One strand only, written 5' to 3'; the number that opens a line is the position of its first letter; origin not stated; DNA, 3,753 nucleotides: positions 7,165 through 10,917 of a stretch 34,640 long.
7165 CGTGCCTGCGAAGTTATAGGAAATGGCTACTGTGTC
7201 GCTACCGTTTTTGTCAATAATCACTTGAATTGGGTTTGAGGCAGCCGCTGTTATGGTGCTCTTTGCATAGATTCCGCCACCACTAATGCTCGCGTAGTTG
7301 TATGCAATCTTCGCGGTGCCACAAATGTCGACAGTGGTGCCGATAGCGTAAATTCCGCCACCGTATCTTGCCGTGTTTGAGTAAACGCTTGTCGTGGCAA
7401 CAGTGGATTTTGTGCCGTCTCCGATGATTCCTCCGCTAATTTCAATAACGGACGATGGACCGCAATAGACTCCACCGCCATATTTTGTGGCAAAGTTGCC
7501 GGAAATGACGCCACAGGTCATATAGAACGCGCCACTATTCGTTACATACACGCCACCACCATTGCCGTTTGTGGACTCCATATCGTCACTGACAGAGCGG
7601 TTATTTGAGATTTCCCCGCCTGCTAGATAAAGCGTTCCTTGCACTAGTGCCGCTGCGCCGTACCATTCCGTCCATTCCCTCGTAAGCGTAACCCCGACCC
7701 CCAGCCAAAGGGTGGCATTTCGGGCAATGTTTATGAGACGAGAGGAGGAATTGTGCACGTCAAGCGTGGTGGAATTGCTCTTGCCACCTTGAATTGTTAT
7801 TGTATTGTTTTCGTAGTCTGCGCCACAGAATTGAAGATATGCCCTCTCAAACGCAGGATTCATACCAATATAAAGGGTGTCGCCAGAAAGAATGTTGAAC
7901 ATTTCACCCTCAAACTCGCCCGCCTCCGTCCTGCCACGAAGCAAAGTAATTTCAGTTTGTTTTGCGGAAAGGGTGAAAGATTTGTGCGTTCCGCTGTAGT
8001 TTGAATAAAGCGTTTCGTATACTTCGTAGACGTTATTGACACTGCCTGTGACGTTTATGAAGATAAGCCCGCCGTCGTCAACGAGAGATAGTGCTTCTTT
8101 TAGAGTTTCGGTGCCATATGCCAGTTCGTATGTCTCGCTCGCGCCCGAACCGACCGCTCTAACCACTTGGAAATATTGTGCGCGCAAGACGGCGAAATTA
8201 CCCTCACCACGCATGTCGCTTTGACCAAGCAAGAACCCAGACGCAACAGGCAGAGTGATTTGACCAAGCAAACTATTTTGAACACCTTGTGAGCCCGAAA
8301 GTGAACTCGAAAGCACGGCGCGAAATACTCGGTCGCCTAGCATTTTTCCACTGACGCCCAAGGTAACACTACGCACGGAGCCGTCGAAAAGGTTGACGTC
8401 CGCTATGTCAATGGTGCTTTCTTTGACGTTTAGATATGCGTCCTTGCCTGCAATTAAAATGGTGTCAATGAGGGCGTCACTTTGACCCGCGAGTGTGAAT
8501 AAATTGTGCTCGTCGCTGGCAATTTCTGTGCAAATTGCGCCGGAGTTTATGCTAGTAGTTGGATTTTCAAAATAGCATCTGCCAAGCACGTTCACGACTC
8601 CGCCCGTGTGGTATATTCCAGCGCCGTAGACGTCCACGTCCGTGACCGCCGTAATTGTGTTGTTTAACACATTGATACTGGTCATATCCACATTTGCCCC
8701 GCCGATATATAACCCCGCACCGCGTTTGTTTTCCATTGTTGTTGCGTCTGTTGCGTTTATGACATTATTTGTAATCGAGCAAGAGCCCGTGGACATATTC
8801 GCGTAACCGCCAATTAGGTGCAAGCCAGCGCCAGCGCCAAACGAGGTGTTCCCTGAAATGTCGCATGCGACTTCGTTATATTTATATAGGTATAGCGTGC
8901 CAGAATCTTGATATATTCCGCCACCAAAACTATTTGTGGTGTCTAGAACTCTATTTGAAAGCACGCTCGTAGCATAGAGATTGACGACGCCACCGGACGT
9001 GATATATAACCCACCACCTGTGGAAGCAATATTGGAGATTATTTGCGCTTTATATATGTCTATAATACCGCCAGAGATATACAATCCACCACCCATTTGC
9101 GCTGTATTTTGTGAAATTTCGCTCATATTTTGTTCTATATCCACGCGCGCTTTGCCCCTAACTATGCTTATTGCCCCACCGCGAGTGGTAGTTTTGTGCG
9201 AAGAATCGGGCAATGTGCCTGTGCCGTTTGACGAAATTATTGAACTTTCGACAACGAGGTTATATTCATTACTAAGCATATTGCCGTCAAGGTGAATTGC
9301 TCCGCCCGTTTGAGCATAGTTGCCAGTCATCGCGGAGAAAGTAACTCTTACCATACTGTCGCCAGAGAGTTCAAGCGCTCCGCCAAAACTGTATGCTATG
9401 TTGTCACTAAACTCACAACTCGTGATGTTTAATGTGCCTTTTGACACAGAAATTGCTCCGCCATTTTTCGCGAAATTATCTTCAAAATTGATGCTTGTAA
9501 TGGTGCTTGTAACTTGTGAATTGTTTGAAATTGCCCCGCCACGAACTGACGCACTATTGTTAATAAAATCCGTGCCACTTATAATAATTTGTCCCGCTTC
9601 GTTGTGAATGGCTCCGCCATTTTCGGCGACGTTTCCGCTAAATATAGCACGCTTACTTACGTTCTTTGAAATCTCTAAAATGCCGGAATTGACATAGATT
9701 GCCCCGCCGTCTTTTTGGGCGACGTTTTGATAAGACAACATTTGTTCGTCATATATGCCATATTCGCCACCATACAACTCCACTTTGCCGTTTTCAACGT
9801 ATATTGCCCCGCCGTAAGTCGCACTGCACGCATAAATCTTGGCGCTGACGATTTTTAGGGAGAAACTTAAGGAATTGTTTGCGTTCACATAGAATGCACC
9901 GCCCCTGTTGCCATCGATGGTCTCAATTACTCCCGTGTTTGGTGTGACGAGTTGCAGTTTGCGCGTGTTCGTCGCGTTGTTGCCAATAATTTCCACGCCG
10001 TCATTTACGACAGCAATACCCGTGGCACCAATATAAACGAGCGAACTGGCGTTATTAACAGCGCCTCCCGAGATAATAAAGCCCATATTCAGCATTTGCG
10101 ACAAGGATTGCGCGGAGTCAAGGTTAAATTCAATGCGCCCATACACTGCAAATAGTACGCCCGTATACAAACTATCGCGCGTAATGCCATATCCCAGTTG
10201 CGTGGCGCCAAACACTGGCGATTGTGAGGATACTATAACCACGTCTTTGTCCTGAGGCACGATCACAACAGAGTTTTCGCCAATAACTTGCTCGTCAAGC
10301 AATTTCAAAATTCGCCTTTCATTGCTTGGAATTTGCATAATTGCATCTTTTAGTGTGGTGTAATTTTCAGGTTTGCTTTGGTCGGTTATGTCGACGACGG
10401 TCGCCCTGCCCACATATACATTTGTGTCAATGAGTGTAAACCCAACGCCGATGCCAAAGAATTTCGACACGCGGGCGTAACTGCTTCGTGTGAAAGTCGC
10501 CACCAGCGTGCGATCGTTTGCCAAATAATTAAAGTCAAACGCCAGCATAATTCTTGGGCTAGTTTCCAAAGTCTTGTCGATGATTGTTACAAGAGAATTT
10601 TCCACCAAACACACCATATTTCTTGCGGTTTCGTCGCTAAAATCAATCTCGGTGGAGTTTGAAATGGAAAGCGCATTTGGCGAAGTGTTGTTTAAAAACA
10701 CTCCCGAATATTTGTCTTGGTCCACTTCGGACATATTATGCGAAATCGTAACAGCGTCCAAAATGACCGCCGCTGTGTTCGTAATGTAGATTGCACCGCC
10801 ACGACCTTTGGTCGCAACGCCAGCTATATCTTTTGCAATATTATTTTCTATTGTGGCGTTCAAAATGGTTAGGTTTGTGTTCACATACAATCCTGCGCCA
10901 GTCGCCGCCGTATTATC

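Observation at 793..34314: A 33.5-kb single ORF encodes an 11,173-aa mosaic surface protein built from four different adhesin repeat families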

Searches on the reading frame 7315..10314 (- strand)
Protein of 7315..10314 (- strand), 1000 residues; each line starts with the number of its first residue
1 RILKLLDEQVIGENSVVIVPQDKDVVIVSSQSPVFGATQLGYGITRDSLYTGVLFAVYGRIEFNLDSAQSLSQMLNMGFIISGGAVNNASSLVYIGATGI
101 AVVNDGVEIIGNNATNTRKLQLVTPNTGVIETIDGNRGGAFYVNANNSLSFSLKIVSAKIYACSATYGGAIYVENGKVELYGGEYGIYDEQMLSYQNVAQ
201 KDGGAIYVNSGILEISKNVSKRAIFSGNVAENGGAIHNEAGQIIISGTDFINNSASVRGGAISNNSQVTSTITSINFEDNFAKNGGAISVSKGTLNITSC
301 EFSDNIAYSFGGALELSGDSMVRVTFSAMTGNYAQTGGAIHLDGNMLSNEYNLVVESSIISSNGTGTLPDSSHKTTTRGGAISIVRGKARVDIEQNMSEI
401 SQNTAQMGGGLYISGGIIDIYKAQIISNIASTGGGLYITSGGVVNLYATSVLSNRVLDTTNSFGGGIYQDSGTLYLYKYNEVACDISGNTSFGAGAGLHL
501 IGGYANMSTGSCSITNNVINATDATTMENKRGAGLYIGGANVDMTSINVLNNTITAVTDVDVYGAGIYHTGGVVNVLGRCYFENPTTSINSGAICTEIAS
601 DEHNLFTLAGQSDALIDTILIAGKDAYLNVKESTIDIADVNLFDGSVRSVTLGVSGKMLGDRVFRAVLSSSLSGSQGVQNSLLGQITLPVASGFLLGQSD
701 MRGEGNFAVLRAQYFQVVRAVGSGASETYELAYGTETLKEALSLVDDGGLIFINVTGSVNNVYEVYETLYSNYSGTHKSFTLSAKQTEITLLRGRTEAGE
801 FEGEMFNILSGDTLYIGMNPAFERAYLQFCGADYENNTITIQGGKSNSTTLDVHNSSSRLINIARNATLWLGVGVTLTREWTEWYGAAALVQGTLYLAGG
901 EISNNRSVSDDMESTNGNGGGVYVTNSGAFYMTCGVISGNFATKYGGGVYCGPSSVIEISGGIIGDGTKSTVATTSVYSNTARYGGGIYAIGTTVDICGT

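Call 8: search_protein_families(library=pfam, proteins=[window:7315-10314:-], max_evalue=0.01)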
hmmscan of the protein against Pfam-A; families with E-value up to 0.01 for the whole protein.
window:7315-10314:- (1000 aa): 1 family
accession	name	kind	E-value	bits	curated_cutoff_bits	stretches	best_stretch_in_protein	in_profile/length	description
PF02415.23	Chlam_PMP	-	2e-13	49.5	20.6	0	224-239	3-19/19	Chlamydia polymorphic membrane protein (Chlamydia_PMP) repeat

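Call 77: search_protein_families(library=ncbifam, proteins=[window:7315-10314:-], max_evalue=0.01)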
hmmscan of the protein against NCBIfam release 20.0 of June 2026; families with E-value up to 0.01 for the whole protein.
window:7315-10314:- (1000 aa): 1 family
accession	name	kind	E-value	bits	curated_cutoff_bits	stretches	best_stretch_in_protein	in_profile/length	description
TIGR01376.1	POMP_repeat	repeat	1.5e-09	37.2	15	1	273-295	3-27/28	polymorphic outer membrane protein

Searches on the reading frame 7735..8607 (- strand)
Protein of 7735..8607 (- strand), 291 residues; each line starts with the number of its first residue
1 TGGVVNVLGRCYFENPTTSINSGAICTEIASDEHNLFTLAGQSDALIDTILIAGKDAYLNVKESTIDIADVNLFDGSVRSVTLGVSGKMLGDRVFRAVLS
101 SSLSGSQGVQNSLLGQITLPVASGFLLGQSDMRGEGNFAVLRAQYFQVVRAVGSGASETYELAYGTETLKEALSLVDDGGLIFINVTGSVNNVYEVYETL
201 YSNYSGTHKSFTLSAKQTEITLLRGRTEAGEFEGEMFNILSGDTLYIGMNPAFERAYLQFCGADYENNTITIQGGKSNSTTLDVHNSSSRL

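Call 61: search_protein_families(library=pfam, proteins=[window:7735-8607:-], max_evalue=1)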
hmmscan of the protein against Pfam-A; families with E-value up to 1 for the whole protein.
window:7735-8607:- (291 aa): 1 family
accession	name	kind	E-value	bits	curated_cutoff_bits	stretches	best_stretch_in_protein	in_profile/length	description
PF13157.11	Enas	-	0.31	11.5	22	0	244-283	44-83/112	Endospore appendages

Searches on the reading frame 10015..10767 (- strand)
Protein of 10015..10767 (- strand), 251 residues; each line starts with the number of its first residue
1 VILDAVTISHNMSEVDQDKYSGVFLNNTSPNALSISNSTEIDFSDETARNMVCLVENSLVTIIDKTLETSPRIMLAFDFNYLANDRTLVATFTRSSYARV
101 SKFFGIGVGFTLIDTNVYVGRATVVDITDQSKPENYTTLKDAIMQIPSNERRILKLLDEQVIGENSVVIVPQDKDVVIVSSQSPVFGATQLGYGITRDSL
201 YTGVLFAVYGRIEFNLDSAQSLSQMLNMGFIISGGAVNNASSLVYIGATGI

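Call 61: search_protein_families(library=pfam, proteins=[window:10015-10767:-], max_evalue=1)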
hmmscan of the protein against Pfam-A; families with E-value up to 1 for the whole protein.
window:10015-10767:- (251 aa): 2 families
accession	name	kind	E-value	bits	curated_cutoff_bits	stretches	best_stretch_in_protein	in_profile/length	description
PF16577.11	UBA_5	-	0.098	13.3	27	1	220-236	18-34/62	UBA domain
PF15911.12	Beta-prop_WDR19_2nd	-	0.1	12.2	27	1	75-178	123-223/275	WDR19 second beta-propeller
